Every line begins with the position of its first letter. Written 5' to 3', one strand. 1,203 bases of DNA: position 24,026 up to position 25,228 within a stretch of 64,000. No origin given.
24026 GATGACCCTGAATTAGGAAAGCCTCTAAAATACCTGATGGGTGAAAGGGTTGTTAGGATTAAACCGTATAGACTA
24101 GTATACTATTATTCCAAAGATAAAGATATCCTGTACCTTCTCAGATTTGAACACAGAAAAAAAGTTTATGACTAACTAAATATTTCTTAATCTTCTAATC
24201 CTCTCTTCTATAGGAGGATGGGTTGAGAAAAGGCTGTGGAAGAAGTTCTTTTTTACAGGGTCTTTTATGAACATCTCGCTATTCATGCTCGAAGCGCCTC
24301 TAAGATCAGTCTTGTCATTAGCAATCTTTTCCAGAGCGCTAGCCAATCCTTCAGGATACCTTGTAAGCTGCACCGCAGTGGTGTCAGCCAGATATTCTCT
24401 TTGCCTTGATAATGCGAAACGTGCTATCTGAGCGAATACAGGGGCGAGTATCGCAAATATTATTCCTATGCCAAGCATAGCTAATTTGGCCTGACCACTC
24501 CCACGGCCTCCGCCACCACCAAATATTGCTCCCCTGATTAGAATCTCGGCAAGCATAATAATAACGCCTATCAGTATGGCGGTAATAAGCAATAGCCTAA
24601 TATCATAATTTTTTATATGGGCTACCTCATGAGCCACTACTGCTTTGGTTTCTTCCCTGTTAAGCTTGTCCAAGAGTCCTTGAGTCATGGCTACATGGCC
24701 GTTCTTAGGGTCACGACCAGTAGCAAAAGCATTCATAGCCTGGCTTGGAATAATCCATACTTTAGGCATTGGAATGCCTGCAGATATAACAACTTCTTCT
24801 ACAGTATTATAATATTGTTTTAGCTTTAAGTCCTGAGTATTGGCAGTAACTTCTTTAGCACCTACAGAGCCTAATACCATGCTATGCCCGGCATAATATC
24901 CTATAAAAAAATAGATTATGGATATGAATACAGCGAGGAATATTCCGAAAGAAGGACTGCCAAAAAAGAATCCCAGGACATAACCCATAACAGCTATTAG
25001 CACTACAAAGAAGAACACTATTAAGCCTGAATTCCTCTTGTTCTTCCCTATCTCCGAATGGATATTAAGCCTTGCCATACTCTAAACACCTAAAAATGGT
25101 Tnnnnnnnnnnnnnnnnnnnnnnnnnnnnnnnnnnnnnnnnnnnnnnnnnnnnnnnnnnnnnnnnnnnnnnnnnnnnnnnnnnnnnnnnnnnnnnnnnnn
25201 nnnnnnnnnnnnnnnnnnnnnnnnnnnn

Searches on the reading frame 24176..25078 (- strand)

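Call 76: search_protein_families(library=pfam, proteins=[window:24176-25078:-], max_evalue=0.00001)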
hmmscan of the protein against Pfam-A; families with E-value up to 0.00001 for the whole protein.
window:24176-25078:- (300 aa): 1 family
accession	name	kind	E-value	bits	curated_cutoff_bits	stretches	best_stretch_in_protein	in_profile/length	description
PF01435.24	Peptidase_M48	-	2.8e-33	115.8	20.3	1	91-299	9-184/186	Peptidase family M48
